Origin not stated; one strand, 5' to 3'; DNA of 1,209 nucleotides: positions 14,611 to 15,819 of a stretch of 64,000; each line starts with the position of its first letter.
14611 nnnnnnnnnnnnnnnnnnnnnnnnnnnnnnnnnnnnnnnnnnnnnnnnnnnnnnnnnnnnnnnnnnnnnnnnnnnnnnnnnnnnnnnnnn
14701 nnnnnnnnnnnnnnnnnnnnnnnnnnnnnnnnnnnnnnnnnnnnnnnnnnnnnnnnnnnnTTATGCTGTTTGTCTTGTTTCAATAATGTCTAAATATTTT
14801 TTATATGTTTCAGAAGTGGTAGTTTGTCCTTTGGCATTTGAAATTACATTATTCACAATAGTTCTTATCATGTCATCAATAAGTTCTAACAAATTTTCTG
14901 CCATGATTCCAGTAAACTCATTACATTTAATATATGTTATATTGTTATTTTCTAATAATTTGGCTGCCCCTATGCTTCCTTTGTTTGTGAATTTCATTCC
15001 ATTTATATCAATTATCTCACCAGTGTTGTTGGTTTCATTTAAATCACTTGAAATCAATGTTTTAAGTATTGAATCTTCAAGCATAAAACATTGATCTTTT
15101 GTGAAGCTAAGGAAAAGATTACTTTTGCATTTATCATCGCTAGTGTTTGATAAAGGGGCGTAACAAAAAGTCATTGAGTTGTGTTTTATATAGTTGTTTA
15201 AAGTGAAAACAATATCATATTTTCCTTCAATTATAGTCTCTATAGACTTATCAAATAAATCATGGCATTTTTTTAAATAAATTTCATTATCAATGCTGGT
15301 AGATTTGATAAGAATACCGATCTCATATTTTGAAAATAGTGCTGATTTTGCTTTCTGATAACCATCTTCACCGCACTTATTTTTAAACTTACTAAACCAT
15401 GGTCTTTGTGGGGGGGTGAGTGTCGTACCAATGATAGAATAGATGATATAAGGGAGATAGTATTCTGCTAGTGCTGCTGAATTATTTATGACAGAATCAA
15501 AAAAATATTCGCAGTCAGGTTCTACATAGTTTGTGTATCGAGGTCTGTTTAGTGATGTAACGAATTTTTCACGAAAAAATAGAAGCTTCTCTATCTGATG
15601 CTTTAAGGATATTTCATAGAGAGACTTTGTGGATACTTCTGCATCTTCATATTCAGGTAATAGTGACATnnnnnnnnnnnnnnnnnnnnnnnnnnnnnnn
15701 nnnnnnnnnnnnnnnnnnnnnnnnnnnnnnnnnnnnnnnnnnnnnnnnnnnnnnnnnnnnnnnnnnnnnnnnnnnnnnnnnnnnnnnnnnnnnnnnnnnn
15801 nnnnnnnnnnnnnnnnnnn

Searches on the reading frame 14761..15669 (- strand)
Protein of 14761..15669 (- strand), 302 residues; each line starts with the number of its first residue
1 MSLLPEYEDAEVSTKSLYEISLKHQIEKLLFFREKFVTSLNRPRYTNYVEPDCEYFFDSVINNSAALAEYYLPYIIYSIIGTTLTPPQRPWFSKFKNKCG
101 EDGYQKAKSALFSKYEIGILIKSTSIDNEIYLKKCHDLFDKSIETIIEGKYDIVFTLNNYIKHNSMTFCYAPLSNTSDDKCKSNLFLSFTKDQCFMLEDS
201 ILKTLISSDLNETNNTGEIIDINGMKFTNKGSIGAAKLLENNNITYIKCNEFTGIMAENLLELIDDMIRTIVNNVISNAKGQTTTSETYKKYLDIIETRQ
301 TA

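Call 4: search_protein_families(library=pfam, proteins=[window:14761-15669:-], max_evalue=1)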
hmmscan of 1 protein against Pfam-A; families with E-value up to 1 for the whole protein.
window:14761-15669:- (302 aa): 0 families

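Call 5: search_protein_families(library=padloc, proteins=[window:14761-15669:-], max_evalue=1)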
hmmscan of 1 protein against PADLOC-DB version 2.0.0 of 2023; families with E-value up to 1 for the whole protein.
window:14761-15669:- (302 aa): 0 families

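Call 6: search_protein_families(library=ncbifam, proteins=[window:14761-15669:-], max_evalue=1)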
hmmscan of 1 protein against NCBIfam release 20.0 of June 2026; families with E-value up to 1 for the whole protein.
window:14761-15669:- (302 aa): 0 families

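Call 16: find_homologous_proteins(query=window:14761-15669:-, max_evalue=0.001)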
Query window:14761-15669:- (302 aa): 4 proteins with E <= 0.001 among 1187 candidates.
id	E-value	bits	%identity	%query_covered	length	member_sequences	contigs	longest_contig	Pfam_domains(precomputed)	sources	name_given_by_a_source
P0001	1.1e-194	663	99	100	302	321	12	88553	-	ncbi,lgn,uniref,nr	ncbi:TPA: hypothetical protein N8237_005410 [Escherichia coli]|uniref:Uncharacterized protein n=1 Ta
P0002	1.1e-133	463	99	70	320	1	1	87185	-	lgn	-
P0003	6.8e-84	300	50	99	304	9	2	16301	-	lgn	-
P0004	2.3e-83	298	50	99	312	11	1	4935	-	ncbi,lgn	-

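Call 17: search_dna_similar(query=window:14761-15669:-, collection=plasmids, mode=protein, max_rows=40, max_evalue=0.001)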
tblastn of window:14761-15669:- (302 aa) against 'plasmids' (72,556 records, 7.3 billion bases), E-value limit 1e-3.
Records with a match: 17; places in all: 18; records where one place covers at least 80% of the query: 16.
Best place of each record, by identity: >=99% 15; 95-99% 1; 60-80% 1.
By first word of the organism name: Escherichia 13; Salmonella 4.
By predicted mobility (MOB-suite, as given by PLSDB): conjugative 17.
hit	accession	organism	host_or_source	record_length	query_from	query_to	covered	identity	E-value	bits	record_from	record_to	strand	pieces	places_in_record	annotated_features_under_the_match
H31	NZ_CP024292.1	Escherichia coli O178:H19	Homo sapiens,stool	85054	1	302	100%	100.0%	0e+0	614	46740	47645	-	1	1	hypothetical protein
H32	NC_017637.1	Escherichia coli W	-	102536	1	302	100%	100.0%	0e+0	614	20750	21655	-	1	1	hypothetical protein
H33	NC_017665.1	Escherichia coli W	-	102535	1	302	100%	100.0%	0e+0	614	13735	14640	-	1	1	hypothetical protein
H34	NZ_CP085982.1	Salmonella enterica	-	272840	1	302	100%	100.0%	0e+0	614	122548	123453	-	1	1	hypothetical protein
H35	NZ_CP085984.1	Salmonella enterica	-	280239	1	302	100%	100.0%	0e+0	614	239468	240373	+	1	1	hypothetical protein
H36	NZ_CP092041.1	Salmonella enterica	Gallus gallus domesticus,Bacterial ...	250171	1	302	100%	100.0%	0e+0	614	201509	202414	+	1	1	hypothetical protein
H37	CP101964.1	Escherichia coli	Microbe organism,goat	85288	1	302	100%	100.0%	0e+0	614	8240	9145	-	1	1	hypothetical protein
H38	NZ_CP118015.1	Escherichia coli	Homo sapiens,pure cell culture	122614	1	302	100%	100.0%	0e+0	614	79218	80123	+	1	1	hypothetical protein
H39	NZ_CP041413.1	Escherichia coli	goat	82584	1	302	100%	100.0%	0e+0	614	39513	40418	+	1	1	hypothetical protein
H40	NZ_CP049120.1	Escherichia coli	Homo sapiens,urine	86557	1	302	100%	99.7%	0e+0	613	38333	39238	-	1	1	hypothetical protein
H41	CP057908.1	Escherichia coli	culture,Pooled sheep faecal samples ...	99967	1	302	100%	99.7%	0e+0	612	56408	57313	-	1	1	hypothetical protein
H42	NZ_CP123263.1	Escherichia coli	chicken,individual chicken feces,feces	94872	1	302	100%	99.7%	0e+0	612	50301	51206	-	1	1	hypothetical protein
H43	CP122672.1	Escherichia coli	Sus scrofa,feces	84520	1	302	100%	99.7%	0e+0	611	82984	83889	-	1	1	hypothetical protein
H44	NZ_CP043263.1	Escherichia albertii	Crow,genomic DNA,cloacal swab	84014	1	302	100%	99.3%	0e+0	612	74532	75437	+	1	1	hypothetical protein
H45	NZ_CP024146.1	Escherichia coli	single cell,clinical patient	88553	1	302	100%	99.0%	0e+0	609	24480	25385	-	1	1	hypothetical protein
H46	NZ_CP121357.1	Escherichia coli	Sus scrofa domesticus,feces,feces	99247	1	302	100%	98.7%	0e+0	607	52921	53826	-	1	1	hypothetical protein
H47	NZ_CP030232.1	Salmonella enterica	-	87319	85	290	68%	78.3%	3e-91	303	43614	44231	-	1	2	hypothetical protein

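Call 21: find_encoding_contigs(protein=P0003, flank=8000, max_places=4)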
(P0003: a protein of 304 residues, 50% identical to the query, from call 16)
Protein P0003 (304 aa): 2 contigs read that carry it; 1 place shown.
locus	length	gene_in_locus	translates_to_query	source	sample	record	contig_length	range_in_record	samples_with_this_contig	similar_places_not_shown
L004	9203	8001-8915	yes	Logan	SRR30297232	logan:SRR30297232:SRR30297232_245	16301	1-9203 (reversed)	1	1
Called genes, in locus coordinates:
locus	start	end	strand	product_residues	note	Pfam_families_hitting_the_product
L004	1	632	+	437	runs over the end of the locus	-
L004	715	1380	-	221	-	-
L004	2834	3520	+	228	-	-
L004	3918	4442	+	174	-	-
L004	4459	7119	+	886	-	-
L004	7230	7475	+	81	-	-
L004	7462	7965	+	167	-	PF13957:YafO_toxin (weak)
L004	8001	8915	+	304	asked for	-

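Call 22: find_encoding_contigs(protein=P0004, flank=8000, max_places=4)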
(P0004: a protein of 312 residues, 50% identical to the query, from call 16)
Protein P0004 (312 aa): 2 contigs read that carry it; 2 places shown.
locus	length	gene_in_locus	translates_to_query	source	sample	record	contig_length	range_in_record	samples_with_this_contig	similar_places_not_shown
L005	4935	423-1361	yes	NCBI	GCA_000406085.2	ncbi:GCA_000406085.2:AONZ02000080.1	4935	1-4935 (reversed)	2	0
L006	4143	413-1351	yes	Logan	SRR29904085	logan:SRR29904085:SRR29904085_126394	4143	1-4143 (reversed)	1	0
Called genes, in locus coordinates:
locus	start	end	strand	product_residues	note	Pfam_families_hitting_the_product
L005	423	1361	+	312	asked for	-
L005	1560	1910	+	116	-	-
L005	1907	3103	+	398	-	-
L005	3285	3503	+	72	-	-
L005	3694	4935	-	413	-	PF03389:MobA_MobL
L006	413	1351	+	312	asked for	-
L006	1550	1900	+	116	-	-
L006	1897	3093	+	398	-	-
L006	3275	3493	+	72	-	-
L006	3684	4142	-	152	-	?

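Call 28: predict_structure(alignment_id=A1)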
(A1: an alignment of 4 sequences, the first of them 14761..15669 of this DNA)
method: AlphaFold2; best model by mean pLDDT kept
length: 302 residues; sequences in the alignment: 4
mean_pLDDT: 36.2   pTM: 0.38
mean pLDDT of the five models: 36.2, 36.0, 35.6, 35.0, 32.4
residues with pLDDT >= 90: 0; 70-90: 4; 50-70: 37; < 50: 261
segments of 3 or more residues with pLDDT < 50: 1-25, 38-100, 103-105, 107-260, 278-282, 300-302
pLDDT, mean of each block of 10 residues (from residue 1): 26 29 48 50 31 28 32 36 28 38 49 36 32 43 37 34 30 26 30 34 28 28 28 22 24 34 53 50 57 64 32
secondary structure, 60 per line:
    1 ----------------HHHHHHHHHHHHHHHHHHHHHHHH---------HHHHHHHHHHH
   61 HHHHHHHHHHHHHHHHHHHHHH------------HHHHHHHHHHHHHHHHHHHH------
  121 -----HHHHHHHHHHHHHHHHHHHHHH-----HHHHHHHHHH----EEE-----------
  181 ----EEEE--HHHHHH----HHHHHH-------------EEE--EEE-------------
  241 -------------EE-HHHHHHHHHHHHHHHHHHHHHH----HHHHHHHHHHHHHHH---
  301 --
elements in order: H17-40 H50-82 H95-114 H126-147 H153-162 E167-169 E185-188 H191-196 H201-206 E220-222 E225-227 H257-278 H283-297

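Call 29: search_protein_representatives(alignment_id=A1)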
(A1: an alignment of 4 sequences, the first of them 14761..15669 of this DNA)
Query: 4 sequences, 304 profile positions. Proteins with E-value up to 0.001 (for the whole library): 26; up to 1e-10: 22; up to 1e-30: 9. The best 26 are listed.
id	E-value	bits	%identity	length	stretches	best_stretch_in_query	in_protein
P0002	2.3e-126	437.7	-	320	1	1-230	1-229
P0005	9.1e-116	403.0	-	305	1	3-301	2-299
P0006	2.7e-63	230.6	-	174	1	16-185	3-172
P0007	2.5e-55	204.4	-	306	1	1-291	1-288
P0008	2.8e-49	184.6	-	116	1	189-304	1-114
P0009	2.2e-43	165.3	-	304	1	1-299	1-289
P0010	5.1e-43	164.0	-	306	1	3-288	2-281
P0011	1.4e-39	152.7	-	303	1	18-303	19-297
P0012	2.3e-37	145.5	-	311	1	1-291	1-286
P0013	2.9e-27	112.3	-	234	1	16-187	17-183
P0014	4.7e-25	105.0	-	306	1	15-278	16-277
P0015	5.7e-25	104.8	-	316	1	21-284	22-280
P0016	6.7e-25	104.5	-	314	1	11-300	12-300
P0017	7.1e-23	97.9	-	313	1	12-303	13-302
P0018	1.8e-22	96.6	-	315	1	18-297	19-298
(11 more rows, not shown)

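Call 32: search_protein_families(library=pfam, alignment_id=A3, max_evalue=1)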
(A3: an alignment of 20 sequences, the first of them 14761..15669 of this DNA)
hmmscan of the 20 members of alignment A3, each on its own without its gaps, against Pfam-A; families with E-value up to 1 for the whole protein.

A. member 1, window:14761-15669:- (302 aa): 0 families

B. families by the number of members that match (of 20 scanned): 12 families
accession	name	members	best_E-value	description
PF03279.18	Lip_A_acyltrans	1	0.016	Bacterial lipid A biosynthesis acyltransferase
PF25643.1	Seadorna_VP2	1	0.026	Seadornavirus inner capsid protein VP2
PF14766.11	RPA_interact_N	1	0.037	Replication protein A interacting N-terminal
PF08145.17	BOP1NT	1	0.044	BOP1NT (NUC169) domain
PF22873.1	OAF_C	1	0.065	Out at first, C-terminal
PF24936.1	DUF7753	1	0.082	Domain of unknown function (DUF7753)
PF17340.7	DUF5370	1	0.09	Family of unknown function (DUF5370)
PF08578.15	DUF1765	1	0.094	Protein of unknown function (DUF1765)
PF20595.4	pAdhesive_6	1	0.12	Putative adhesive domain (group 6)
PF22023.1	Pus10_THUMP_arc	1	0.19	Pus10 THUMP domain, archaeal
PF02511.20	Thy1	1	0.2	Thymidylate synthase complementing protein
PF22277.2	EncFtn-like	1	0.22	EncFtn-like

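Call 33: search_solved_structures(query=A3, max_evalue=10)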
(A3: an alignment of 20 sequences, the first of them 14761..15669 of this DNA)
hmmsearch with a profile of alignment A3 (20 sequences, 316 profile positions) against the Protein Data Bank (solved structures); distinct sequences matched with E-value up to 10: 1.
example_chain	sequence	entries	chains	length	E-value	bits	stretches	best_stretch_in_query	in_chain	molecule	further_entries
5cwb_A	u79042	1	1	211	1.3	11.3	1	265-312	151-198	Designed helical repeat protein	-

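Call 34: find_related_loci(query=A3, collection=genome_contigs, flank=8000)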
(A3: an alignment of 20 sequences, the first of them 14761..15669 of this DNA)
Query A3 (302 aa) in genome_contigs; peptide patterns used: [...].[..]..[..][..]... (x = any residue, [..] = any of these).
91 stretches matched a pattern; 9 encode a relative of the query (tblastn E <= 1e-3); 9 distinct loci.
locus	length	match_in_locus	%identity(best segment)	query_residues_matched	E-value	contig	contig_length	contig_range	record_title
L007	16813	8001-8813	30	4-273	3e-26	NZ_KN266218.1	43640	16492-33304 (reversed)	Cellvibrio mixtus subsp. mixtus J3-8 Scaffold18, whole genome shotgun sequence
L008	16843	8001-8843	29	18-300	4e-24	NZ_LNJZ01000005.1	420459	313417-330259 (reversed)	Thiopseudomonas denitrificans strain X2 Scaffold2, whole genome shotgun sequence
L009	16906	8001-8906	26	3-300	1e-21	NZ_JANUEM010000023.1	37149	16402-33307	Rheinheimera pacifica strain BIGb0367 Ga0480614_23, whole genome shotgun sequence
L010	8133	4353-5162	29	15-279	4e-19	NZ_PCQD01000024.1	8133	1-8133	Pseudomonas sp. MYb185 MYb185_24, whole genome shotgun sequence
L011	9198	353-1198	23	19-299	6e-19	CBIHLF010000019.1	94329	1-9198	MAG TPA_asm: uncultured Pseudomonas sp. isolate SRR17255012_binner12_Refined_20 genome assembly, contig: ERZ27337115.21,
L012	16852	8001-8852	27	21-300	2e-26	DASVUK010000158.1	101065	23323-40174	MAG TPA_asm: Pseudomonas sp. isolate SMAG_U3315 k141_205377, whole genome shotgun sequence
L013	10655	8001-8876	24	9-299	3e-17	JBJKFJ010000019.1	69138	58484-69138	Pseudomonas sp. SH1-B 19, whole genome shotgun sequence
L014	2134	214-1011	28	19-288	7e-16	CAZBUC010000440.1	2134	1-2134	MAG TPA_asm: uncultured Maribrevibacterium sp. isolate SRP072547_co1_75 genome assembly, contig: NODE_137905_length_2134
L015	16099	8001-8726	29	19-264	9e-16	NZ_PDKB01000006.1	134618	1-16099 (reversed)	Aliarcobacter vitoriensis strain CECT 9230 NODE_6_length_134618_cov_53.6693, whole genome shotgun sequence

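Call 38: search_protein_families(library=pfam, proteins=[L004:715-1380:-, L004:2834-3520:+, L004:3918-4442:+, L004:4459-7119:+, L004:7230-7475:+, L004:7462-7965:+, L005:1560-1910:+, L005:1907-3103:+, L005:3285-3503:+], max_evalue=0.01)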
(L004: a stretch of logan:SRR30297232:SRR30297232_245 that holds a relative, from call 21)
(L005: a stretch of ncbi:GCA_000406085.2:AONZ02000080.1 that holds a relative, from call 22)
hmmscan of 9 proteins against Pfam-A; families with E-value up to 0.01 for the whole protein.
L004:715-1380:- (221 aa): 2 families
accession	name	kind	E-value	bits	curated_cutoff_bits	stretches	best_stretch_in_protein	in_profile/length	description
PF21984.2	DnaD_N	-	0.0013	19.3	27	1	71-132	5-65/101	DnaD N-terminal domain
PF13730.12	HTH_36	-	0.0014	18.9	25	1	79-132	2-55/55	Helix-turn-helix domain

L004:2834-3520:+ (228 aa): 0 families

L004:3918-4442:+ (174 aa): 0 families

L004:4459-7119:+ (886 aa): 0 families

L004:7230-7475:+ (81 aa): 0 families

L004:7462-7965:+ (167 aa): 1 family
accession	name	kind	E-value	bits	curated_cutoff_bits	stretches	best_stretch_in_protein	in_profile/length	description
PF13957.12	YafO_toxin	-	9.4e-06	26.1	25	1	55-141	3-92/101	Toxin YafO, type II toxin-antitoxin system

L005:1560-1910:+ (116 aa): 0 families

L005:1907-3103:+ (398 aa): 1 family
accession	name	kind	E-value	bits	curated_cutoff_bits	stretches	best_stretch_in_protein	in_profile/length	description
PF14247.12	DUF4344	-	0.0044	17.3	29.6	0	102-165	50-109/220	Putative metallopeptidase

L005:3285-3503:+ (72 aa): 0 families

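Call 39: predict_structure(alignment_id=A3)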
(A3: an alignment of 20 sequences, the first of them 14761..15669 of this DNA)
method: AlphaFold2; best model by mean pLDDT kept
length: 302 residues; sequences in the alignment: 20
mean_pLDDT: 88.8   pTM: 0.87
mean pLDDT of the five models: 88.8, 87.0, 86.0, 85.8, 85.5
residues with pLDDT >= 90: 179; 70-90: 107; 50-70: 14; < 50: 2
segments of 3 or more residues with pLDDT < 50: none
pLDDT, mean of each block of 10 residues (from residue 1): 80 88 97 93 84 92 96 95 91 92 95 95 91 96 86 91 75 81 87 88 89 66 90 89 91 92 94 90 89 87 53
secondary structure, 60 per line:
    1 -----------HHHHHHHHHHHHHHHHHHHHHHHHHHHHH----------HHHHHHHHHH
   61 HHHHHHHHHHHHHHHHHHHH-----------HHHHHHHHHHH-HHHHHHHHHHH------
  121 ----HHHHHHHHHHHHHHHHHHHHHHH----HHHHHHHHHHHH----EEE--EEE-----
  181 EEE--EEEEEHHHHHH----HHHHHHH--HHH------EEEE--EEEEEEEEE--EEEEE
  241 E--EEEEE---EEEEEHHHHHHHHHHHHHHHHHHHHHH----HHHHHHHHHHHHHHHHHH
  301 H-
elements in order: H12-40 H51-80 H92-102 H104-114 H125-147 H152-163 E168-170 E173-175 E181-183 E186-190 H191-196 H201-207 E219-222 E225-233 E236-241 E244-248 E252-256 H257-278 H283-301

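Call 44: fold_search(model_id=the predicted structure, library=pdb)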
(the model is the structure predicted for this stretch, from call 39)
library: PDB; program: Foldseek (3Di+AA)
matches with E <= 10: 193; with E <= 0.001: 0
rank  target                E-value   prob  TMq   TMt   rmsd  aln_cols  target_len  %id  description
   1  5vxj_A                5.6e-02  0.16  0.16  0.17  20.7       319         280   12  2.50 A resolution structure of IpaD from Shigella flexneri in complex with single-domain antibody JMK-E3 (released 2017-08-30)
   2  5vxj_E                1.9e-01  0.09  0.14  0.15  20.7       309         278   11  2.50 A resolution structure of IpaD from Shigella flexneri in complex with single-domain antibody JMK-E3 (released 2017-08-30)
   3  8rau_A                2.0e-01  0.11  0.15  0.07  26.7       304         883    6  The crystal structure of DNA-bound human MutSbeta (MSH2/MSH3) in the canonical mismatch bound conformation with ADP bo (released 2025-06-11)
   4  9h2v_A                2.6e-01  0.06  0.12  0.11  30.2       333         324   11  a YnaI-MscS chimera in an open conformation purified in DDM showing ligand-filled pockets (released 2025-09-24)
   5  5zzb_A                3.0e-01  0.30  0.14  0.27  13.6       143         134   12  LokiProfilin2/Rabbit Actin Complex (released 2018-10-10)
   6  5zzb_C                3.7e-01  0.23  0.14  0.26  13.8       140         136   13  LokiProfilin2/Rabbit Actin Complex (released 2018-10-10)
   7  7pbh_MODEL_1_A        4.3e-01  0.38  0.12  0.22   7.3        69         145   16  Structural characterization of Thorarchaeota profilin indicates a eukaryotic-like fold but with an extended N- (released 2022-08-10)
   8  5yee_A                4.7e-01  0.21  0.14  0.26  12.6       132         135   12  Crystal structure of LokiProfilin1/Rabbit Actin Complex (released 2018-09-19)
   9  5zza_P                5.5e-01  0.54  0.13  0.29   8.3        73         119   16  OdinProfilin/Rabbit Actin Complex (released 2018-10-10)
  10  8r7c_E                7.5e-01  0.06  0.15  0.07  26.8       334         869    9  MutSbeta bound to compound CHDI-00915542 in the canonical DNA-mismatch bound form (released 2024-11-27)
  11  7mjb_A                8.7e-01  0.15  0.14  0.22  12.1       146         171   11  Crystal Structure of Nanoluc Luciferase Mutant R164Q (released 2021-05-05)
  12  2acg                  1.1e+00  0.25  0.11  0.22   7.6        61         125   11  ACANTHAMOEBA CASTELLANII PROFILIN II (released 1994-11-01)
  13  8ti7_A                1.2e+00  0.23  0.11  0.22   6.6        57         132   14  Crystal structure of profilin from Dermatophagoides pteronyssinus in complex with a poly(L-proline) peptide (released 2024-05-08)
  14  7mjb_B                1.2e+00  0.08  0.12  0.18  12.0       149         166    9  Crystal Structure of Nanoluc Luciferase Mutant R164Q (released 2021-05-05)
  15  4zny_A                1.3e+00  0.12  0.12  0.20   8.4       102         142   10  Structure of the human TSG101-UEV Domain in complex with the PTAP motif of the p19 gag protein of the Human T-cell Leu (released 2016-06-29)
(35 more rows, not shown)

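Call 50: search_protein_families(library=pfam, proteins=[L007:6584-7810:-, L007:8961-9524:-, L007:9674-10870:+, L008:6441-7904:+, L008:5702-6469:+, L008:8993-9574:-, L009:6001-7641:+, L009:3887-6004:+, L009:9345-10856:+, L009:10853-12469:+], max_evalue=0.001)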
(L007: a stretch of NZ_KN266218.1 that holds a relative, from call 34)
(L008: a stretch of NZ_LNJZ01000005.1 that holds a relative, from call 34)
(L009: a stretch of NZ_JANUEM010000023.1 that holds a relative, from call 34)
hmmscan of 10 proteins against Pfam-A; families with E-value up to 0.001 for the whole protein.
L007:6584-7810:- (408 aa): 0 families

L007:8961-9524:- (187 aa): 4 families
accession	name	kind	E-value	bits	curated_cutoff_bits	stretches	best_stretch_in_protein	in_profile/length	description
PF00239.26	Resolvase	-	5.8e-41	140.4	23.3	1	4-139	2-143/145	Resolvase, N terminal domain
PF02796.21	HTH_7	-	1.1e-10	41.9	23.8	1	143-184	1-42/45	Helix-turn-helix domain of resolvase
PF13384.12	HTH_23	-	5e-07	29.8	24.6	1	149-185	3-39/50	Homeodomain-like domain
PF13551.12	HTH_29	-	0.00015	22.2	28.1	1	153-186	1-35/64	Winged helix-turn helix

L007:9674-10870:+ (398 aa): 1 family
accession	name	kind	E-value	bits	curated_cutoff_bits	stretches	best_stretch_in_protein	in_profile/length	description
PF08239.17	SH3_3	-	1.6e-08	35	27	1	338-395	1-54/54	Bacterial SH3 domain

L008:6441-7904:+ (487 aa): 3 families
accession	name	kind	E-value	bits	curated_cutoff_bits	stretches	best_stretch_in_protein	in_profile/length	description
PF00535.33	Glycos_transf_2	-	9.3e-18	65.2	23.3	1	45-190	1-139/168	Glycosyl transferase family 2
PF13641.12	Glyco_tranf_2_3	-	1.6e-05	25.5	27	1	45-236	4-190/230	Glycosyltransferase like family 2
PF10111.15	Glyco_tranf_2_2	-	0.00013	21.9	27.3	1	46-142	2-96/276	Glycosyltransferase like family 2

L008:5702-6469:+ (255 aa): 2 families
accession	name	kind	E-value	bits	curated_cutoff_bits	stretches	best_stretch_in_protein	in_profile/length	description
PF05711.17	TylF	-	4.3e-06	26.6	23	1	57-217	76-230/264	Macrocin-O-methyltransferase (TylF)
PF13578.12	Methyltransf_24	-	0.00024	22.4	26.3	1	76-215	2-104/105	Methyltransferase domain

L008:8993-9574:- (193 aa): 0 families

L009:6001-7641:+ (546 aa): 3 families
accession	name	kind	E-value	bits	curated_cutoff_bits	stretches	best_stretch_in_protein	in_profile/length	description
PF13401.12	AAA_22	-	5.2e-28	98.4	27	1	127-275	3-130/130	AAA domain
PF05621.17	TniB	-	1.4e-11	44.6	22.4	1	126-284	32-178/189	Bacterial TniB protein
PF11426.13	Tn7_TnsC_Int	-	1e-10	41.9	24.3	1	503-545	2-44/47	Tn7 transposition regulator TnsC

L009:3887-6004:+ (705 aa): 0 families

L009:9345-10856:+ (503 aa): 2 families
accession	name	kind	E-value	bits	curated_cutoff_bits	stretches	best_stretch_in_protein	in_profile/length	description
PF06527.16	TniQ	-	1.5e-22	81.2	27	1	4-156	3-139/142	TniQ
PF15978.11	TnsD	-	7e-22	78.4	32.4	2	328-444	239-355/355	Tn7-like transposition protein D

L009:10853-12469:+ (538 aa): 1 family
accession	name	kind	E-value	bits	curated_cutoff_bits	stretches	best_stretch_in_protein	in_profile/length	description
PF18623.6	TnsE_C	-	7.6e-54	181.9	26.7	1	388-534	1-145/145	TnsE C-terminal domain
